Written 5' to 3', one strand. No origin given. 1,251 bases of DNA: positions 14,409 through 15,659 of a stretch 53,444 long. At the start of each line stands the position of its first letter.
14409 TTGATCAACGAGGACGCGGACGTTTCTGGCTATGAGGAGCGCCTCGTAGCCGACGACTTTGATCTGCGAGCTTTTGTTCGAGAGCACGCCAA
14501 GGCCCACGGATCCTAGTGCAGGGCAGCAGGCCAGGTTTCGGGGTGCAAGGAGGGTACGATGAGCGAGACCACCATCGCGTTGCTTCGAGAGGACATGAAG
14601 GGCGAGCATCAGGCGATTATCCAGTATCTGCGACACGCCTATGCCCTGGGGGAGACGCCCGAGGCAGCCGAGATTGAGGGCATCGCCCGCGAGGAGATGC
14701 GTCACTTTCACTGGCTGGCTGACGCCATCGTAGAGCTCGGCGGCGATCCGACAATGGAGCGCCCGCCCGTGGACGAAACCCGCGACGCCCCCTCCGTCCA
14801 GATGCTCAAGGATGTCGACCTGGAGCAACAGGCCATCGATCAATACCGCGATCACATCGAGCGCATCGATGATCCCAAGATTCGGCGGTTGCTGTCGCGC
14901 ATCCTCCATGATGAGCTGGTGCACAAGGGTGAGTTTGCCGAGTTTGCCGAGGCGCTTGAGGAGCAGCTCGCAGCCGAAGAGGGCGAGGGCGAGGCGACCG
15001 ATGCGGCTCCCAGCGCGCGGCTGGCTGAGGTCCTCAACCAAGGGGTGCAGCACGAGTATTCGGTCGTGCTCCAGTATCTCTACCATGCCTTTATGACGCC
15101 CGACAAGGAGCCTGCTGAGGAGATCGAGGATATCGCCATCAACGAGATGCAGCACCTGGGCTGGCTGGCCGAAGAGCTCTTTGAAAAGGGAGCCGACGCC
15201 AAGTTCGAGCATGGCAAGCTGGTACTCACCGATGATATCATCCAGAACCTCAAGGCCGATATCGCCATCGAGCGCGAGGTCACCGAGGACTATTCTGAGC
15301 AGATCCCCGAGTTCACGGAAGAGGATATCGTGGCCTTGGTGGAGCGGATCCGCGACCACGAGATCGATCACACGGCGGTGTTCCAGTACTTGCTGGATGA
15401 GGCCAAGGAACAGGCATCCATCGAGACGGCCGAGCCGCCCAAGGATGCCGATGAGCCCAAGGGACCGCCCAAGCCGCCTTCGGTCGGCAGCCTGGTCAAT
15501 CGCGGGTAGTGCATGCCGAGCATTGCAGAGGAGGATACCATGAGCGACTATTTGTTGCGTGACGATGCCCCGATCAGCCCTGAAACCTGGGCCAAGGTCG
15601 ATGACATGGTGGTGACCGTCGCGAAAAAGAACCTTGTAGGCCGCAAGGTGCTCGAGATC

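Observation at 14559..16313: Family-1 encapsulin with a single-chain tandem diiron (double ferritin/Bfr-like) cargo carrying an ............ loading tail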

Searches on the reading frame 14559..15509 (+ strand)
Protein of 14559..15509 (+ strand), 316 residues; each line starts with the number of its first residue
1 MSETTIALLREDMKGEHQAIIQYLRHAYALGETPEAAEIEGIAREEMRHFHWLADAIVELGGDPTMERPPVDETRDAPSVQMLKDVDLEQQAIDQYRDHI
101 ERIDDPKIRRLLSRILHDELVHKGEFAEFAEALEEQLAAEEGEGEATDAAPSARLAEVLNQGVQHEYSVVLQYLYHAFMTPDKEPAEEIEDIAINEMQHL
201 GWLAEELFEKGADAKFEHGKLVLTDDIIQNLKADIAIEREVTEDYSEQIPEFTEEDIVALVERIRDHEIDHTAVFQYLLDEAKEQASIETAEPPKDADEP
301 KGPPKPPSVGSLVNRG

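Call 3: search_protein_families(library=pfam, proteins=[window:14559-15509:+], max_evalue=0.01)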
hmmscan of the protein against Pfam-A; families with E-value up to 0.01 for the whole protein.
window:14559-15509:+ (316 aa): 7 families
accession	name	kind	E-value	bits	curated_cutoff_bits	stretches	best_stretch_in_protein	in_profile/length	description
PF00210.30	Ferritin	-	4.5e-17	62.7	24.5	2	6-133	1-139/142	Ferritin-like domain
PF12902.13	Ferritin-like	-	1.1e-14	55.3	22.3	2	11-89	3-87/221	Ferritin-like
PF05067.18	Mn_catalase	-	1.2e-09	38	27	1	146-234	16-105/284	Manganese containing catalase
PF02915.23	Rubrerythrin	-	2.1e-07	31.8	22.8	2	9-128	3-135/137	Rubrerythrin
PF13668.12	Ferritin_2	-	3.3e-07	30.9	24.7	0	35-126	41-132/138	Ferritin-like domain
PF03232.19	COQ7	-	3e-06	27.4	23.5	0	7-67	5-66/169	Ubiquinone biosynthesis protein COQ7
PF04305.20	DUF455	-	0.0076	16.3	34.3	0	15-61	73-121/247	Protein of unknown function (DUF455)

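Call 4: search_protein_families(library=ncbifam, proteins=[window:14559-15509:+], max_evalue=0.01)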
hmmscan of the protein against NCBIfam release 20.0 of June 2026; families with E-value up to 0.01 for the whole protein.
window:14559-15509:+ (316 aa): 6 families
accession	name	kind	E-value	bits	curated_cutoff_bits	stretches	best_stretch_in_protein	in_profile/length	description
NF058679.1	EncB_fam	subfamily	3.7e-16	59.2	90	3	84-144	27-87/117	encapsulin nanocompartment ferritin-likeEncB family encapsulin nanocompartment ferritin-like cargo protein cargo protein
TIGR04535.1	ferrit_encaps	subfamily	5.5e-10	39.2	125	1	78-136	14-72/114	encapsulin-associated ferritin-like protein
TIGR00754.1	bfr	equivalog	3.8e-09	36.7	125.55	1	155-258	7-115/157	bacterioferritin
NF033656.1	DMQ_monoox_COQ7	equivalog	4e-05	23.3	180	0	6-66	44-104/205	2-polyprenyl-3-methyl-6-methoxy-1,4-benzoquinone monooxygenase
NF009990.0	PRK13456.1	equivalog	0.0036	16.9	158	0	38-130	58-164/188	DNA protection protein DPS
TIGR04492.1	VioB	equivalog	0.0045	14.8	1250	1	143-186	594-637/1003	iminophenyl-pyruvate dimer synthase VioB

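Call 5: search_solved_structures(query=window:14559-15509:+, max_evalue=0.1, show_alignments=3)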
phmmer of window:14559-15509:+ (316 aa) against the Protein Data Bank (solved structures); distinct sequences matched with E-value up to 0.1: 43.
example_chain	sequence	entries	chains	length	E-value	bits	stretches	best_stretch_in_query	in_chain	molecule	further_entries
9viw_A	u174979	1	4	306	3.7e-36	128.3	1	6-268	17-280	Bacterioferritin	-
9qq4_A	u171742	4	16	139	1.7e-15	60.5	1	1-123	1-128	Bacterioferritin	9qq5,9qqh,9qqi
8w1d_A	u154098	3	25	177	1.1e-09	41.4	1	3-131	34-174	DPS-LIKE PROTEIN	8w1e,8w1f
1nf4_A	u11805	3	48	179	6.7e-08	35.6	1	8-126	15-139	bacterioferritin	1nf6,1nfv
6j42_A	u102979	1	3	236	0.00055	22.7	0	225-281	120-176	Alr3090 protein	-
4r42_A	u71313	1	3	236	0.00055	22.7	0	225-281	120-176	Alr3090 protein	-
3bkn_A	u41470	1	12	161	0.0016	21.2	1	6-124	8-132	Bacterioferritin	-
4xku_A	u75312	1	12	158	0.0022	20.7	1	155-268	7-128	Bacterioferritin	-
5d8q_A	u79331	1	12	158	0.0025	20.6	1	156-261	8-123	Ferroxidase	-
4cvt_A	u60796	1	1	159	0.0037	20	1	155-268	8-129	BACTERIOFERRITIN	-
3e1q_A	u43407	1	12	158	0.0039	19.9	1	155-268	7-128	BACTERIOFERRITIN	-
4cvs_A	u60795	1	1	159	0.004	19.9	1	155-268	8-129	BACTERIOFERRITIN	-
4cvp_A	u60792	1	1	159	0.0041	19.8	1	155-268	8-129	BACTERIOFERRITIN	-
3gvy_A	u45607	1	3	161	0.0042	19.8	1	8-122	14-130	Bacterioferritin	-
4xks_A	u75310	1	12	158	0.0042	19.8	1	155-268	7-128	Bacterioferritin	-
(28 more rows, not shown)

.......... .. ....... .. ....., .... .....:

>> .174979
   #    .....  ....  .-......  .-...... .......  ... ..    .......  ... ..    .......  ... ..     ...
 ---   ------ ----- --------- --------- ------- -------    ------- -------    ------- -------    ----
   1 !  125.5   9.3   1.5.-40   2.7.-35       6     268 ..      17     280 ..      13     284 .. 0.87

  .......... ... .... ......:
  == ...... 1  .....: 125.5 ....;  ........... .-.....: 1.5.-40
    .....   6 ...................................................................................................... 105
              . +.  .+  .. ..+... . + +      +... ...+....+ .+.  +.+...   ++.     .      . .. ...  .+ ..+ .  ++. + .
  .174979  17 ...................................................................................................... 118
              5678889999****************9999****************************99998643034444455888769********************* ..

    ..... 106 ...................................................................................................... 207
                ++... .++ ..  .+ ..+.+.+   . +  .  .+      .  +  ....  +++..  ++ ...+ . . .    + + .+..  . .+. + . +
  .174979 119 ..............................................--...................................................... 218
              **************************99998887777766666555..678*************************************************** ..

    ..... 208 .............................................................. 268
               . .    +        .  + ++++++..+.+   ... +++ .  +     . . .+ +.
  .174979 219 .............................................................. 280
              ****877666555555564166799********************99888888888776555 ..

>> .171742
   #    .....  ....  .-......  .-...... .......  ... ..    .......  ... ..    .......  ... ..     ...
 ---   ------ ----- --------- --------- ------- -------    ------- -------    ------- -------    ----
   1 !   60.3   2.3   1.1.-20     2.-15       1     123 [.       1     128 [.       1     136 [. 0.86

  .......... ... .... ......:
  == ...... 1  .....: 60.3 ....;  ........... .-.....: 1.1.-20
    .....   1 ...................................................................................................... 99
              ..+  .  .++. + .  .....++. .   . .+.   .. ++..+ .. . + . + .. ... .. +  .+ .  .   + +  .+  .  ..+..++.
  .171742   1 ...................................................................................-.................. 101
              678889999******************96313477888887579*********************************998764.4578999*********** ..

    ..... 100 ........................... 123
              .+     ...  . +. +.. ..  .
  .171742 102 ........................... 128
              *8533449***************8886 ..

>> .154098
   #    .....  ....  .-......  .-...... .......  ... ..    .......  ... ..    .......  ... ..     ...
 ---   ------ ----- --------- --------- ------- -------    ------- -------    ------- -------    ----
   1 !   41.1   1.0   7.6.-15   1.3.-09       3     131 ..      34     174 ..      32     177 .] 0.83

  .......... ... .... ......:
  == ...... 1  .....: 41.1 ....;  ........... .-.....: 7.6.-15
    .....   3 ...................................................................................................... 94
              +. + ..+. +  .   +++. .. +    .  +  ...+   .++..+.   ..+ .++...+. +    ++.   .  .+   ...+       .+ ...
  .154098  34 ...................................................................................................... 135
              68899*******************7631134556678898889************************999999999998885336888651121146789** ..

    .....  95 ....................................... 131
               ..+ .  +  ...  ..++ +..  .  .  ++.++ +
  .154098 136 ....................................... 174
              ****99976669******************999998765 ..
